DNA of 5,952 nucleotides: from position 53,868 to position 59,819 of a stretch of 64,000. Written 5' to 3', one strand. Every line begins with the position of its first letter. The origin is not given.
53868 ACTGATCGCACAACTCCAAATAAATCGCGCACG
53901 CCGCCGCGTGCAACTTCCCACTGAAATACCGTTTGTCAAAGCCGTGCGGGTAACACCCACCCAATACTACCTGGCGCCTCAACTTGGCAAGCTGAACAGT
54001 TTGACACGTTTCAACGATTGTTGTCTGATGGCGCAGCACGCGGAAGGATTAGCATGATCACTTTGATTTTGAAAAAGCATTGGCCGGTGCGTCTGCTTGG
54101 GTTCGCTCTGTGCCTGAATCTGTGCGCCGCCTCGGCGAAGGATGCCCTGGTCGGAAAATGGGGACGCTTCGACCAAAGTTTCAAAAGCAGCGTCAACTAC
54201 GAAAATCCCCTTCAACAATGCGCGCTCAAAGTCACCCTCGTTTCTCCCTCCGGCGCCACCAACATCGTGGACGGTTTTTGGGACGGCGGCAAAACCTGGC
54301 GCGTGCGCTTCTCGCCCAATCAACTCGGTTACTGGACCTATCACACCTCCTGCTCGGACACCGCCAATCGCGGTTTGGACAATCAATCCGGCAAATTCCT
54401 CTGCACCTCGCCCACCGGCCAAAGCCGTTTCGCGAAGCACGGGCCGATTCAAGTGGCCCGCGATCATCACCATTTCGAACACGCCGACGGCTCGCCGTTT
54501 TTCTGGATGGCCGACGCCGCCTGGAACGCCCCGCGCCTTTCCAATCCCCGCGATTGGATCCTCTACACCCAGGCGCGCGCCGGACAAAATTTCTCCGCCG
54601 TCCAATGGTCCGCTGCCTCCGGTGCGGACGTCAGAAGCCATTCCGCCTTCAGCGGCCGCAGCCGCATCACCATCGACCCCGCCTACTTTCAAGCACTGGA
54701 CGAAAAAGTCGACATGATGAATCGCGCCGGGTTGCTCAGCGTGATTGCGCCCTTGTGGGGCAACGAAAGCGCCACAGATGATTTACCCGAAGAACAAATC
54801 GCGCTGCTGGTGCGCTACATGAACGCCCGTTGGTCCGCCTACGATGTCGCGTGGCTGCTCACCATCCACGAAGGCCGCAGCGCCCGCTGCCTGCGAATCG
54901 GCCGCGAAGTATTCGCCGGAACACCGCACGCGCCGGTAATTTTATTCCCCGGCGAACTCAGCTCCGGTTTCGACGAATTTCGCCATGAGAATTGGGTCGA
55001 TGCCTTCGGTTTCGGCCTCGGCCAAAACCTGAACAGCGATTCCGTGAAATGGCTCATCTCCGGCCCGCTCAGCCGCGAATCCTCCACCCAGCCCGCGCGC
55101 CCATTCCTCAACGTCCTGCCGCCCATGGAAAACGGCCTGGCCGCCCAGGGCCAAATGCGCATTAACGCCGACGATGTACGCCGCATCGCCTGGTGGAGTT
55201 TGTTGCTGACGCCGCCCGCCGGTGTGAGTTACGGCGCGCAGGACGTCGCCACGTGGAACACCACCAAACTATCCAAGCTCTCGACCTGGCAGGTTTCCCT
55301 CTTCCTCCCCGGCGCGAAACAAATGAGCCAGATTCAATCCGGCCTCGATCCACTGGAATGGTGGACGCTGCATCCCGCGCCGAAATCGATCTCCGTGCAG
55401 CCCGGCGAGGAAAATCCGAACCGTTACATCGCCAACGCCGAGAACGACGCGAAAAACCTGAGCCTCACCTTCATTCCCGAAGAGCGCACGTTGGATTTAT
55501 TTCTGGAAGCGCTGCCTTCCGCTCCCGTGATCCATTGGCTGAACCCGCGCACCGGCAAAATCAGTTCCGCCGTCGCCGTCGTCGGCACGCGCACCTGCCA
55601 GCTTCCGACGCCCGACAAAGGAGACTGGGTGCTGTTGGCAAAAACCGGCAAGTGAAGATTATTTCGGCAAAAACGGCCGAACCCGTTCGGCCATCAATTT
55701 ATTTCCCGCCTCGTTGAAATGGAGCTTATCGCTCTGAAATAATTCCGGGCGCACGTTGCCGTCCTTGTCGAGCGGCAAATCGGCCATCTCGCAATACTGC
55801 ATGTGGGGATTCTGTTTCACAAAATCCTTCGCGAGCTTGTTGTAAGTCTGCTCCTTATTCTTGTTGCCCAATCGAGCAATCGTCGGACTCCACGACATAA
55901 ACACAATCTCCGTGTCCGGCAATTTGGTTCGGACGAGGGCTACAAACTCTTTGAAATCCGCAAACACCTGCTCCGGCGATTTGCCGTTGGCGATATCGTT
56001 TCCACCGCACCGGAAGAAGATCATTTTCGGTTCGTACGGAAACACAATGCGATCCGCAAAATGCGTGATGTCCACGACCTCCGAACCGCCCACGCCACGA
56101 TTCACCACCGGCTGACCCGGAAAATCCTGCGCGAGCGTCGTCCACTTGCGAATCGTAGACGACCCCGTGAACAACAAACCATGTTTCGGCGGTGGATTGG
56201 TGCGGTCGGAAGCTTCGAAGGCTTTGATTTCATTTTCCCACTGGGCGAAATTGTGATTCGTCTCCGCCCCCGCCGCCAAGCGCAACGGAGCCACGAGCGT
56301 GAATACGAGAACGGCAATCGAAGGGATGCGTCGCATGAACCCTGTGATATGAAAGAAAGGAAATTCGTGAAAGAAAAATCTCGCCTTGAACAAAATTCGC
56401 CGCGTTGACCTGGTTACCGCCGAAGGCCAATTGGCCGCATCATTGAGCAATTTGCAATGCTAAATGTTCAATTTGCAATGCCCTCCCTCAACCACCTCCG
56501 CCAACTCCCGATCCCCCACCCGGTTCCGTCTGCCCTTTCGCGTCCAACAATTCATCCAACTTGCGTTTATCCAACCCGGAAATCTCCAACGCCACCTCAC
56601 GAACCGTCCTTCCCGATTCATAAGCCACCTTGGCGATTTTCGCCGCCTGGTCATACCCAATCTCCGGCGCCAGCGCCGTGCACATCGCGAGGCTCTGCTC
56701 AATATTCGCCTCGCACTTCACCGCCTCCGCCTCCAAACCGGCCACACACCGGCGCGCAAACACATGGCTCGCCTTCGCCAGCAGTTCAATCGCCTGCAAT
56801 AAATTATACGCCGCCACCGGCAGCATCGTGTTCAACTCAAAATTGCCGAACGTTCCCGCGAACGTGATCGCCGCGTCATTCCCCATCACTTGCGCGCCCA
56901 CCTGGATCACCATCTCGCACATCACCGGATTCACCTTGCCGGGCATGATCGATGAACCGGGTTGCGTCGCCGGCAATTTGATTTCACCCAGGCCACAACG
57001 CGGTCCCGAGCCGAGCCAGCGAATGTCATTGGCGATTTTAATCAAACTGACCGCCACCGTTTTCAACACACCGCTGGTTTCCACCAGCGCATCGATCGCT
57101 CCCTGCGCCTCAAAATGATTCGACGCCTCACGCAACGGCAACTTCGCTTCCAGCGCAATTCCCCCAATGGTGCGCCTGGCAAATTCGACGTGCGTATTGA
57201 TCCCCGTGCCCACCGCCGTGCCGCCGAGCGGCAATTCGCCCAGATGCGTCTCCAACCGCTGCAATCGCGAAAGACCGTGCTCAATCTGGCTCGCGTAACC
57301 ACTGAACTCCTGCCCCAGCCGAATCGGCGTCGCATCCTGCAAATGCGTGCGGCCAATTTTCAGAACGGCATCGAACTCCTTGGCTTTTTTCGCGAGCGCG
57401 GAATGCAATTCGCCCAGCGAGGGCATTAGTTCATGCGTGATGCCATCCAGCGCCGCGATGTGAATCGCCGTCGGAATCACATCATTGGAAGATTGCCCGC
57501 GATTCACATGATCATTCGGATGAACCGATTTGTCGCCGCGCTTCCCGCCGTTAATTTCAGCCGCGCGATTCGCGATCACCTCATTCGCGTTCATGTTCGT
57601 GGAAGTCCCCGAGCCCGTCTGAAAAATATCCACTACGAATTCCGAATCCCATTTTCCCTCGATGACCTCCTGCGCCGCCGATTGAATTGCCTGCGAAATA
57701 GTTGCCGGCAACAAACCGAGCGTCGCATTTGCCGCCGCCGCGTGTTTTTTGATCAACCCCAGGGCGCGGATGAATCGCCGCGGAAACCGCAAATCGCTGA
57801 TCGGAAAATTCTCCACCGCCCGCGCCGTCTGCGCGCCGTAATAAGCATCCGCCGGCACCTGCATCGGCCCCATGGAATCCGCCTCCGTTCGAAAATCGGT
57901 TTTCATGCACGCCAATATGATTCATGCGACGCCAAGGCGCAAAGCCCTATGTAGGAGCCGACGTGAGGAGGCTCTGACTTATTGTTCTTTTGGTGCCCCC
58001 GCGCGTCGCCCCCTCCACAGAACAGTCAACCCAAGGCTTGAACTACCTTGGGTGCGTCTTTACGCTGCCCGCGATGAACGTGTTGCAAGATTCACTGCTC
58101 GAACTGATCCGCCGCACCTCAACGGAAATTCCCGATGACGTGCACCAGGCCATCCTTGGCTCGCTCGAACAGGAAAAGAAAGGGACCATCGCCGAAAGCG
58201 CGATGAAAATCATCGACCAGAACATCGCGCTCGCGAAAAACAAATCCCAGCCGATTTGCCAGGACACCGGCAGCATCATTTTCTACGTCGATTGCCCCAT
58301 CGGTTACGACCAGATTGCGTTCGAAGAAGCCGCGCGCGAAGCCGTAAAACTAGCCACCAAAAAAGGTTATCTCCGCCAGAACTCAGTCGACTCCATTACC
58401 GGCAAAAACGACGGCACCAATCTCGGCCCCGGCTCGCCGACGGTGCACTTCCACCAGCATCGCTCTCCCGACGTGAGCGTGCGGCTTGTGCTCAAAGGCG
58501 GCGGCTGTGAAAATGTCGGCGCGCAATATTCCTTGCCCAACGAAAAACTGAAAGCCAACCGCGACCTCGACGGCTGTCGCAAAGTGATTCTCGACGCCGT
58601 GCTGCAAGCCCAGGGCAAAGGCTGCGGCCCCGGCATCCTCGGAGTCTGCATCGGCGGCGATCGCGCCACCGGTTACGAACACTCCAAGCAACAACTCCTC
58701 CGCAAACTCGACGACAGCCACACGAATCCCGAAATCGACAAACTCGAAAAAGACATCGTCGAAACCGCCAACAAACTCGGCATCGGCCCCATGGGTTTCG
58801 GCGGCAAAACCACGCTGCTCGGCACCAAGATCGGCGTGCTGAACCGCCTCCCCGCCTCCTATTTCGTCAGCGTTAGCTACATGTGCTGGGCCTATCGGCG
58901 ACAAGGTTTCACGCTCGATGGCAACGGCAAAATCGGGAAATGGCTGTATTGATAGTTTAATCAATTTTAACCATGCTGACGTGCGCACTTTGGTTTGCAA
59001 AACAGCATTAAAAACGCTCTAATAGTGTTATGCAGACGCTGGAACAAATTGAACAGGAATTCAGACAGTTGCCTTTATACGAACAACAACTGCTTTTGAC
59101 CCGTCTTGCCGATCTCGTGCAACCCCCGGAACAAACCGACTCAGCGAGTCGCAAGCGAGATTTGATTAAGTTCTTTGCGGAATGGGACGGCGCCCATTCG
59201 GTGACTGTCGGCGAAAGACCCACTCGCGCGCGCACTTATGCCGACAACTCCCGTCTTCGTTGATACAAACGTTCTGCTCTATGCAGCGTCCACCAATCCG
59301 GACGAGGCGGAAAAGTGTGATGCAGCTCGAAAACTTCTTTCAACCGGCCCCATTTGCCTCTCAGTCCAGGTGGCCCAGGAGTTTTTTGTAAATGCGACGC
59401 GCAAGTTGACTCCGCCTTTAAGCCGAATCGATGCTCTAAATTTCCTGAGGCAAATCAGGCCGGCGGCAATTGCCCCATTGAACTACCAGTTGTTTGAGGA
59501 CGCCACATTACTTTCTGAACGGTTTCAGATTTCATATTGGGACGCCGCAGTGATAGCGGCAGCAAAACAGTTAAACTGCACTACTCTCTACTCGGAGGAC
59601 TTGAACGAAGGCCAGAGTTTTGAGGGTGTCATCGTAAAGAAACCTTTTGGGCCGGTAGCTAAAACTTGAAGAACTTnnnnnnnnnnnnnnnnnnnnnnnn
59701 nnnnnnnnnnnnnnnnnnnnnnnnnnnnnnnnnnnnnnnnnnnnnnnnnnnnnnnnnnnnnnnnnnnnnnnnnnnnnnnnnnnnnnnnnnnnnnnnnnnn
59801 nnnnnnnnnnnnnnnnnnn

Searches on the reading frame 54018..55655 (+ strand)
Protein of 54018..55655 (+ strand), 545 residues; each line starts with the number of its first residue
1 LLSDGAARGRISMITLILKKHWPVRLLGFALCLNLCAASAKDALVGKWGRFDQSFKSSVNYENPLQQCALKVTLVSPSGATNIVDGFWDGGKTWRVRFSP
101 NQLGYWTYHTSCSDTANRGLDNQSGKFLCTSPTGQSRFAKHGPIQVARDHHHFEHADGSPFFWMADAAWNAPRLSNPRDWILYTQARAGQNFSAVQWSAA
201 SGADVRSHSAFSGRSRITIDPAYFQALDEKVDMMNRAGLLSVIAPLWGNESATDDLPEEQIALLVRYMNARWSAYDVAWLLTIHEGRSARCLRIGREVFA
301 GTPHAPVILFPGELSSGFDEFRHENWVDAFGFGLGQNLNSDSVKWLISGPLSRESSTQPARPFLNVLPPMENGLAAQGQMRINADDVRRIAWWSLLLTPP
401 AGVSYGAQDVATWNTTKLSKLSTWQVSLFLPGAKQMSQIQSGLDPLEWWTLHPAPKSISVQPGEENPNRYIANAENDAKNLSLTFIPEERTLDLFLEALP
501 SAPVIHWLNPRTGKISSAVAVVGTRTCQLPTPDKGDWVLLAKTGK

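Call 50: search_protein_families(library=pfam, proteins=[window:54018-55655:+], max_evalue=0.0001)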
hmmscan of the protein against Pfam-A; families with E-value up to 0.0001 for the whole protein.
window:54018-55655:+ (545 aa): 2 families
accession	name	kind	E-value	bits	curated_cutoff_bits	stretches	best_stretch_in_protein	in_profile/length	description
PF13204.13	Apiosidase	-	1.2e-46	160.2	26.5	1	149-449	3-319/320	Apiosidase-like, catalytic domain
PF16586.11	DUF5060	-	1.6e-20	73.5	27.2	1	45-112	2-69/70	Domain of unknown function (DUF5060)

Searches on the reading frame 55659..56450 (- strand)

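Call 50: search_protein_families(library=pfam, proteins=[window:55659-56450:-], max_evalue=0.0001)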
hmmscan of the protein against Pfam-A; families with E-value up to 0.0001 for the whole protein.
window:55659-56450:- (263 aa): 2 families
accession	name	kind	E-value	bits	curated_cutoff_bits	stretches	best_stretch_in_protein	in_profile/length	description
PF13472.12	Lipase_GDSL_2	-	4.3e-16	60.3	32.9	1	102-252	21-178/178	GDSL-like Lipase/Acylhydrolase family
PF00657.28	Lipase_GDSL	-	9.5e-11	42.7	23.6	1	109-257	32-208/208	GDSL-like Lipase/Acylhydrolase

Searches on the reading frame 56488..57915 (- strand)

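Call 50: search_protein_families(library=pfam, proteins=[window:56488-57915:-], max_evalue=0.0001)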
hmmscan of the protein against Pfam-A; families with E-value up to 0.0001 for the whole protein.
window:56488-57915:- (475 aa): 2 families
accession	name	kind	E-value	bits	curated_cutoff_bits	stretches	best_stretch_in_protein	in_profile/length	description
PF00206.25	Lyase_1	-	5.7e-105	351.6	27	1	16-345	1-312/312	Lyase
PF10415.14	FumaraseC_C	-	4.2e-17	62.7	32.5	1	412-459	2-49/54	Fumarase C C-terminus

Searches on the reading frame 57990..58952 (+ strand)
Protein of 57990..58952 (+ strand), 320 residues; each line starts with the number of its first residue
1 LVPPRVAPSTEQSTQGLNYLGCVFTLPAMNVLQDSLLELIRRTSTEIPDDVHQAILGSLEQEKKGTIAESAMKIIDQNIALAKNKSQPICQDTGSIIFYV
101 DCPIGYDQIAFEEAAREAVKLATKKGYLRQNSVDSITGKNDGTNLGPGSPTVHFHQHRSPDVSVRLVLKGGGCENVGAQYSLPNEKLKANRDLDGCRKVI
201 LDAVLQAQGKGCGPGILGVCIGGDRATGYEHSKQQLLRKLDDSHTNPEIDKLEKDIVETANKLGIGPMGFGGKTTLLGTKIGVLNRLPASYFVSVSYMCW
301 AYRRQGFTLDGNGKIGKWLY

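Call 50: search_protein_families(library=pfam, proteins=[window:57990-58952:+], max_evalue=0.0001)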
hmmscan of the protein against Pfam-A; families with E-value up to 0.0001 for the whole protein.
window:57990-58952:+ (320 aa): 1 family
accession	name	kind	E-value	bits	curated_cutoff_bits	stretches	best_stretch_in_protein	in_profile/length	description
PF05681.19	Fumerase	-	4.2e-70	236.6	25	1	35-306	3-268/270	Fumarate hydratase (Fumerase)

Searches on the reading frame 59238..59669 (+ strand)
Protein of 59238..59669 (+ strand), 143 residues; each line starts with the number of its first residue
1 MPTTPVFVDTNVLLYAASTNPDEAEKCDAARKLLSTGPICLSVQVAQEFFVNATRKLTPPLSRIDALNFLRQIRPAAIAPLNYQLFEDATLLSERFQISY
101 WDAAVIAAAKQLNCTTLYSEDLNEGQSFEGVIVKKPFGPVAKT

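Call 67: search_protein_families(library=pfam, proteins=[window:59238-59669:+], max_evalue=0.001)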
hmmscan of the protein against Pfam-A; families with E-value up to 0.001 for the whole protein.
window:59238-59669:+ (143 aa): 1 family
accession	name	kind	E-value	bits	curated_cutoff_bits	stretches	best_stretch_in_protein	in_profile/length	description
PF01850.27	PIN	-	1.7e-12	48.4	23.6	1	6-121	1-111/120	PIN domain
